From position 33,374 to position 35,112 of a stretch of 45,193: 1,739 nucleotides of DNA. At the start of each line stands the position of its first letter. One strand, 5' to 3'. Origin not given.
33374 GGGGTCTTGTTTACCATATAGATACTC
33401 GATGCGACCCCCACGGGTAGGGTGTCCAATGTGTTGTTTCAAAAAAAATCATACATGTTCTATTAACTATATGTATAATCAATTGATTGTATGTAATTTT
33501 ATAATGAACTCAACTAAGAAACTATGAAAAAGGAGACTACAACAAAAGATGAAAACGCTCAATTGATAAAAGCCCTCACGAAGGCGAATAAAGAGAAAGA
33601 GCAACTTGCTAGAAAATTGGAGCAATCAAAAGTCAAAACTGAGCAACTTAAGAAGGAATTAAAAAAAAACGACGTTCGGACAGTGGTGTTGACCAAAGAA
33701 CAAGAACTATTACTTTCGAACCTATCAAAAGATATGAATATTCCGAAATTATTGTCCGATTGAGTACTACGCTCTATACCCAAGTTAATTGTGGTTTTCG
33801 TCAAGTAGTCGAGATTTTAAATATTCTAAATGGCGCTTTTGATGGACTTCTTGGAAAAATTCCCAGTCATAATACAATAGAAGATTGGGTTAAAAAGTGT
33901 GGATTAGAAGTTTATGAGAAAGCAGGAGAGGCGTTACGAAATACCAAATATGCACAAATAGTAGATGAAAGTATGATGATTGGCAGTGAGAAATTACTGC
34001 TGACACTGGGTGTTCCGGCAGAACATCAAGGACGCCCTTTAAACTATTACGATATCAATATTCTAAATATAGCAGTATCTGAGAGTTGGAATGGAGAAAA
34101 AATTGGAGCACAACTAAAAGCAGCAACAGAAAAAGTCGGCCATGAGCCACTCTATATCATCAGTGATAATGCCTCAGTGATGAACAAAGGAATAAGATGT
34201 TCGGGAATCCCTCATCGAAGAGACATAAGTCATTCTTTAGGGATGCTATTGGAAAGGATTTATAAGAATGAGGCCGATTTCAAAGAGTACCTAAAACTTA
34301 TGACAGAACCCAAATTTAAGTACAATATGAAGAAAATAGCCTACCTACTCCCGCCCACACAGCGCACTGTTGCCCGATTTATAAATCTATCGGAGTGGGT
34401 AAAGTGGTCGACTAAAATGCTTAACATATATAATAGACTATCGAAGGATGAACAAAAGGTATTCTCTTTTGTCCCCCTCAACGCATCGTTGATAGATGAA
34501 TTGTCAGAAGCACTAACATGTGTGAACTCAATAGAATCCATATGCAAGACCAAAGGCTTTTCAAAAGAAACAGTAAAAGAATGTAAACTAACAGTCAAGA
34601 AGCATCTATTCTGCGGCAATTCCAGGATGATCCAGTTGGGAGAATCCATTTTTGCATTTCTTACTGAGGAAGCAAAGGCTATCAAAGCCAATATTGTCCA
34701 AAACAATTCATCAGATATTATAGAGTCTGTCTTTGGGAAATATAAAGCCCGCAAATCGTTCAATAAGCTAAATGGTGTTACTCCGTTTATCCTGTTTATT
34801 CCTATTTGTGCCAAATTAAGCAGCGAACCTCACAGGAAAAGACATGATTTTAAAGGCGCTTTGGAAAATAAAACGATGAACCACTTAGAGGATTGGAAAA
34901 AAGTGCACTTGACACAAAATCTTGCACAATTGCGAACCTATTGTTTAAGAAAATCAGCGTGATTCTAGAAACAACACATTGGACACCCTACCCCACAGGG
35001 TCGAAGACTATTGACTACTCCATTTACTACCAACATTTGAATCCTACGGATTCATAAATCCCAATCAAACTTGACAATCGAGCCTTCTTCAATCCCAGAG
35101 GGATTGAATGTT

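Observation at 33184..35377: Tandem A-B-A-B-A array of hairpin-dense 267-bp units next to a Y1/RAYT-like gene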

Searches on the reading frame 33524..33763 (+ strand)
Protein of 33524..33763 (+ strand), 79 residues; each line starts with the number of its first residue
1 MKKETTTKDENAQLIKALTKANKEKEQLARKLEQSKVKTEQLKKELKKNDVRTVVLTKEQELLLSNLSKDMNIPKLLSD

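Call 5: search_protein_families(library=pfam, proteins=[window:33524-33763:+], max_evalue=0.01)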
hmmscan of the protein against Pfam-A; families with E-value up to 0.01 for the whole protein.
window:33524-33763:+ (79 aa): 0 families

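Call 11: search_protein_families(library=ncbifam, proteins=[window:33524-33763:+], max_evalue=0.1)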
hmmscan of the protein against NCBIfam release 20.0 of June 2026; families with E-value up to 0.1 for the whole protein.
window:33524-33763:+ (79 aa): 3 families
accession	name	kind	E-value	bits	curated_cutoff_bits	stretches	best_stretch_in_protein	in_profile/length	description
TIGR01488.1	HAD-SF-IB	subfamily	0.047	13.6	45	1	12-77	52-116/177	HAD-IB family phosphatase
NF043040.1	corrin_prot_MT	hypoth_equivalog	0.056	12.9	180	1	6-71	67-127/216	corrinoid protein-associated methyltransferase CpaM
NF045676.1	FeExpMbfA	equivalog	0.059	12.8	450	1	6-60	121-174/318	iron exporter MbfA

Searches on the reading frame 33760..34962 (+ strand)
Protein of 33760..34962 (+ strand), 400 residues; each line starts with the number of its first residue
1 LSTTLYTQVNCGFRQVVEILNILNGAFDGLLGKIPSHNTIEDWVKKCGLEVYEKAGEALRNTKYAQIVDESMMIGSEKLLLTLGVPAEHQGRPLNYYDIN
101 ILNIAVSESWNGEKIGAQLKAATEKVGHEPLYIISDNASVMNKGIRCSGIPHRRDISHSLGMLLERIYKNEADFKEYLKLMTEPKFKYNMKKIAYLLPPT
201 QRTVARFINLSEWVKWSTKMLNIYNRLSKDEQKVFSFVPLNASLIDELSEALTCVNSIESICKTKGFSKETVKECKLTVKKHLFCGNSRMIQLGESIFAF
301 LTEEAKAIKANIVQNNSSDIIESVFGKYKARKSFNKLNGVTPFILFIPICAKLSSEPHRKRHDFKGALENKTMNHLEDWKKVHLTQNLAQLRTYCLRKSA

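Call 5: search_protein_families(library=pfam, proteins=[window:33760-34962:+], max_evalue=0.01)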
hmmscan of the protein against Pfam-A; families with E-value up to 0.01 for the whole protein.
window:33760-34962:+ (400 aa): 0 families

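Call 11: search_protein_families(library=ncbifam, proteins=[window:33760-34962:+], max_evalue=0.1)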
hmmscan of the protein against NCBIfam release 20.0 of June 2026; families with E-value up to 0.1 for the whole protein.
window:33760-34962:+ (400 aa): 4 families
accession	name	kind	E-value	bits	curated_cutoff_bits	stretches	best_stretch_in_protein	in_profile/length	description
NF041731.2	transpos_ISH6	equivalog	0.00066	18.5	240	1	29-181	139-284/414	ISH6 family transposase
NF033587.1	transpos_IS6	equivalog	0.0034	17.1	125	1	4-71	16-75/202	IS6 family transposase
NF008818.0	PRK11864.1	subfamily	0.033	13.3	405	1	115-150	107-142/300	3-methyl-2-oxobutanoate dehydrogenase subunit beta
NF041122.1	panto_kin_Thplsm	equivalog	0.054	12.7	500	1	259-314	221-276/298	pantoate kinase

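Call 17: find_homologous_proteins(query=window:33760-34962:+)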
Query window:33760-34962:+ (400 aa): 644 proteins with E <= 0.001 among 3467 candidates; the best 120 are listed.
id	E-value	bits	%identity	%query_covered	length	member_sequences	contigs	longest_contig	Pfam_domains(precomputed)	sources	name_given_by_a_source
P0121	1.4e-267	905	100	100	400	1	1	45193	-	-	-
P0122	4.5e-205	699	80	96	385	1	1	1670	-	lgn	-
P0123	6.8e-204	695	80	96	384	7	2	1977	-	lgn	-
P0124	2.6e-199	680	76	100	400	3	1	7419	-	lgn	-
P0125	2.0e-196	671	76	95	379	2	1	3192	-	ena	-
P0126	4.3e-196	669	73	100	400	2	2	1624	-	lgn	-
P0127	5.2e-194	663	73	100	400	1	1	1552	-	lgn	-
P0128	9.6e-193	658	73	100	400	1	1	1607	-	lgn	-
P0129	1.3e-189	648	70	100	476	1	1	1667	-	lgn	-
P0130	6.1e-187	639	74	95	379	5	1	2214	-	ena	-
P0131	2.1e-182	624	69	100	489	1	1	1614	-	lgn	-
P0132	7.9e-182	623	68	100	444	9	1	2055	-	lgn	-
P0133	4.1e-181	620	67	100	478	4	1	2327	-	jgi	jgi:hypothetical protein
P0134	1.8e-180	618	68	100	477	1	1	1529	-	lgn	-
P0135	8.3e-180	616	68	100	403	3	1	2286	-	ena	-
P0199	3.1e-160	551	64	96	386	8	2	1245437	-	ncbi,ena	-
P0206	5.0e-159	547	60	99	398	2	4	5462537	-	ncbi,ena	-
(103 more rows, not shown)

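Call 46: find_encoding_contigs(protein=P0124, flank=2500, max_places=10)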
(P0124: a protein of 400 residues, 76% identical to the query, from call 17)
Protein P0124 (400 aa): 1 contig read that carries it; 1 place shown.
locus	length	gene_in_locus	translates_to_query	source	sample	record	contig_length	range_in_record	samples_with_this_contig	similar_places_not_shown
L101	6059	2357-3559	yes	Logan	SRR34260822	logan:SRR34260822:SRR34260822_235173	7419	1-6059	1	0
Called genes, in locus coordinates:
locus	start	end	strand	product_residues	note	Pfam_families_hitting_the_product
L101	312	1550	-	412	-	PF18962:Por_Secre_tail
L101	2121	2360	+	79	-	-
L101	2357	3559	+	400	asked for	-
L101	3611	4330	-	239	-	PF00535:Glycos_transf_2, PF10111:Glyco_tranf_2_2, PF13641:Glyco_tranf_2_3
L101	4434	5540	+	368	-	PF00970:FAD_binding_6, PF00175:NAD_binding_1, PF00111:Fer2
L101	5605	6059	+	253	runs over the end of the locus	PF03883:H2O2_YaaD, PF21818:DUF6884 (weak)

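Call 47: find_encoding_contigs(protein=P0199, flank=2500, max_places=10)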
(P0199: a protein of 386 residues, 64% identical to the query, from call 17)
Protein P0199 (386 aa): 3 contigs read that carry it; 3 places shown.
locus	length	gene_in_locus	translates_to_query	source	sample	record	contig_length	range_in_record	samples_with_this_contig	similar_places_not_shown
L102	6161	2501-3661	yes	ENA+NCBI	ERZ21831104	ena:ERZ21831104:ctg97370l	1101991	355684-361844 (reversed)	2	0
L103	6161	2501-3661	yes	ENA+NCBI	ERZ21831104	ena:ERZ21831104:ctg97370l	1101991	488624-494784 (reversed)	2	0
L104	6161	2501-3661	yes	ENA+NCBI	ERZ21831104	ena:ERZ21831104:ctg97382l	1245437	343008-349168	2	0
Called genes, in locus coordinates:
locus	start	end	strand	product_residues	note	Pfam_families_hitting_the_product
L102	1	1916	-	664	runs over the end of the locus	PF18962:Por_Secre_tail (weak)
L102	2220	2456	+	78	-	-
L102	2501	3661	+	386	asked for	-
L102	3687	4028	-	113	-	-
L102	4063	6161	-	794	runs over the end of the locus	PF00144:Beta-lactamase, PF18962:Por_Secre_tail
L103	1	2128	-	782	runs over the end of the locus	PF15902:Sortilin-Vps10 (faint), PF18962:Por_Secre_tail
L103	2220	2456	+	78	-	-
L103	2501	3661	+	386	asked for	-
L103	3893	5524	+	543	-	-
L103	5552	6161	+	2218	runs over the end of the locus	PF03534:SpvB, PF05593:RHS_repeat (faint), PF01839:FG-GAP (faint), PF12256:TcdB_toxin_midN (faint), PF13517:FG-GAP_3 (weak)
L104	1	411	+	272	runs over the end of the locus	PF01416:PseudoU_synth_1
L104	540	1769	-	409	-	PF00884:Sulfatase (weak), PF01663:Phosphodiest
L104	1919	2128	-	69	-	-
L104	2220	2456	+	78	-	-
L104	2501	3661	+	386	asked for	-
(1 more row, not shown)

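Call 48: find_encoding_contigs(protein=P0206, flank=2500, max_places=10)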
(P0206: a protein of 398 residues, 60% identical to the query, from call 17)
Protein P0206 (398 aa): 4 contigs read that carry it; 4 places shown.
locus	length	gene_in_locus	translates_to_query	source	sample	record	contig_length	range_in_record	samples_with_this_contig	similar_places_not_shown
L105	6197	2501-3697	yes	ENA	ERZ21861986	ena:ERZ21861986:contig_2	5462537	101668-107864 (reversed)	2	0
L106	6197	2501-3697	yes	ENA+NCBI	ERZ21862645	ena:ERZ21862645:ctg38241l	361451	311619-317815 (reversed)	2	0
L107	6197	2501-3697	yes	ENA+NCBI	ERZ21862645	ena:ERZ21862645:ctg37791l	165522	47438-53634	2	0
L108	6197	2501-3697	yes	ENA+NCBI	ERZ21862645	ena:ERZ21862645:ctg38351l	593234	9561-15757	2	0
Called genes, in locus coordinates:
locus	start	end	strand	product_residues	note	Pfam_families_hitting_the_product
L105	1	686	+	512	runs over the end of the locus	PF01095:Pectinesterase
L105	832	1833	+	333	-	-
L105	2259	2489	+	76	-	-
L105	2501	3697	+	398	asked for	-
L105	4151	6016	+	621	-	-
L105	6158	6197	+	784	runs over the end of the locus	PF08450:SGL, PF00149:Metallophos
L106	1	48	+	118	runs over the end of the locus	PF05635:23S_rRNA_IVP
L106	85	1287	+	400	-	PF03116:NQR2_RnfD_RnfE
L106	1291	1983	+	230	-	PF04205:FMN_bind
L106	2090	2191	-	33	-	-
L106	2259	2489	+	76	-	-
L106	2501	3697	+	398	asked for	-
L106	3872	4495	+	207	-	PF02508:Rnf-Nqr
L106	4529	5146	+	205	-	PF02508:Rnf-Nqr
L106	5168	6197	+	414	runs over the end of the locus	PF00111:Fer2, PF00970:FAD_binding_6 (weak), PF00175:NAD_binding_1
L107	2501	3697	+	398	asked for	-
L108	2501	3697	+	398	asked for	-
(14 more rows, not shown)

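Call 63: search_protein_families(library=pfam, proteins=[P0133], max_evalue=0.01)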
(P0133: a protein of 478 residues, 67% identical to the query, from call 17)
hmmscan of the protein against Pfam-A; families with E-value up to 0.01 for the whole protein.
P0133 (478 aa): 0 families

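Call 105: predict_structure(alignment_id=A6)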
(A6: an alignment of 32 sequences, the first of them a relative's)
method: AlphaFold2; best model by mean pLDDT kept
length: 478 residues; sequences in the alignment: 32
mean_pLDDT: 68.7   pTM: 0.62
mean pLDDT of the five models: 68.7, 68.1, 66.1, 66.0, 52.9
residues with pLDDT >= 90: 66; 70-90: 193; 50-70: 108; < 50: 111
segments of 3 or more residues with pLDDT < 50: 45-66, 123-126, 280-286, 402-424, 426-429, 431-434, 436-478
pLDDT, mean of each block of 10 residues (from residue 1): 62 78 73 63 47 32 46 66 59 77 76 67 51 64 75 65 87 76 75 86 87 67 82 84 88 86 68 64 53 87 87 90 93 91 90 96 96 95 76 73 39 32 48 47 40 35 37 33
secondary structure, 60 per line:
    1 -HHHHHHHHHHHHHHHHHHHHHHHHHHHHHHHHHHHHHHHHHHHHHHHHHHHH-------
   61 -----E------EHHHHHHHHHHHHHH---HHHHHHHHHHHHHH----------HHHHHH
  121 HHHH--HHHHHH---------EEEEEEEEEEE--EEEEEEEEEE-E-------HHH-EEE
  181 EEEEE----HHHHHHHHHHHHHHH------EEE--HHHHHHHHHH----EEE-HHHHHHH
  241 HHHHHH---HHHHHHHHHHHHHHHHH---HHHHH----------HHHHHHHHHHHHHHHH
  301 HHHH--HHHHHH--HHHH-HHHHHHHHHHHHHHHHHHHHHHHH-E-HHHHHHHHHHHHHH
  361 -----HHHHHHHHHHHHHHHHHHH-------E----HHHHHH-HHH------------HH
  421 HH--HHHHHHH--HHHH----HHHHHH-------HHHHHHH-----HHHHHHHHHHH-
elements in order: H2-53 H74-87 H91-104 H115-124 H127-132 E142-152 E155-164 E178-185 H190-204 E211-213 H216-225 E230-232 H234-246 H250-266 H270-274 H285-304 H307-312 H315-318 H320-343 H347-360 H366-384 H397-402 H419-422 H425-431 H434-437 H442-447 H455-461 H467-477

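Call 107: fold_search(model_id=the predicted structure, library=pdb)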
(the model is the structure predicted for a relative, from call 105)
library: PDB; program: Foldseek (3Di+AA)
matches with E <= 10: 278; with E <= 0.001: 16
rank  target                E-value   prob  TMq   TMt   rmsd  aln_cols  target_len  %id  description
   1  6xgw_B                1.6e-06  1.00  0.22  0.28  18.9       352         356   16  ISCth4 transposase, pre-reaction complex, PRC (released 2020-10-14)
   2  4d1q_A                3.7e-06  1.00  0.38  0.36  16.4       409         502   13  Hermes transposase bound to its terminal inverted repeat (released 2014-07-30)
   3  4d1q_G                8.2e-06  1.00  0.37  0.36  17.9       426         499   13  Hermes transposase bound to its terminal inverted repeat (released 2014-07-30)
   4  6xg8_A                9.1e-06  1.00  0.20  0.23  20.8       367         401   14  ISCth4 transposase, pre-cleaved complex, PCC (released 2020-10-14)
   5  6dww_A                1.4e-05  1.00  0.36  0.36  18.3       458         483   12  Hermes transposase deletion dimer complex with (A/T) DNA and Mn2+ (released 2018-09-19)
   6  8edg_A                1.6e-05  1.00  0.39  0.35  16.1       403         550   12  Cryo-EM structure of the Hermes transposase bound to two left-ends of its DNA transposon (released 2023-08-02)
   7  4d1q_B                2.6e-05  1.00  0.36  0.35  19.1       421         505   13  Hermes transposase bound to its terminal inverted repeat (released 2014-07-30)
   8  6xgx_A                4.5e-05  1.00  0.22  0.25  18.3       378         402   15  ISCth4 transposase, strand transfer complex 1, STC1 (released 2020-10-14)
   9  4d1q_H                5.5e-05  1.00  0.38  0.36  17.2       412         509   12  Hermes transposase bound to its terminal inverted repeat (released 2014-07-30)
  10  6xgx_B                1.2e-04  1.00  0.22  0.27  18.4       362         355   15  ISCth4 transposase, strand transfer complex 1, STC1 (released 2020-10-14)
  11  8sjd_B                1.5e-04  1.00  0.37  0.37  17.6       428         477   12  Cryo-EM structure of the Hermes transposase bound to two right-ends of its DNA transposon. (released 2023-08-02)
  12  6dwz_A                1.8e-04  1.00  0.35  0.35  15.0       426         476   11  Hermes transposase deletion dimer complex with (C/G) DNA (released 2018-09-19)
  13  8sjd_A                2.3e-04  1.00  0.36  0.36  16.4       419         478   12  Cryo-EM structure of the Hermes transposase bound to two right-ends of its DNA transposon. (released 2023-08-02)
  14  8sjd_C                2.7e-04  1.00  0.39  0.39  18.1       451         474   13  Cryo-EM structure of the Hermes transposase bound to two right-ends of its DNA transposon. (released 2023-08-02)
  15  2bw3_A                4.4e-04  1.00  0.30  0.28  19.0       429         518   11  Three-dimensional structure of the Hermes DNA transposase (released 2005-07-28)
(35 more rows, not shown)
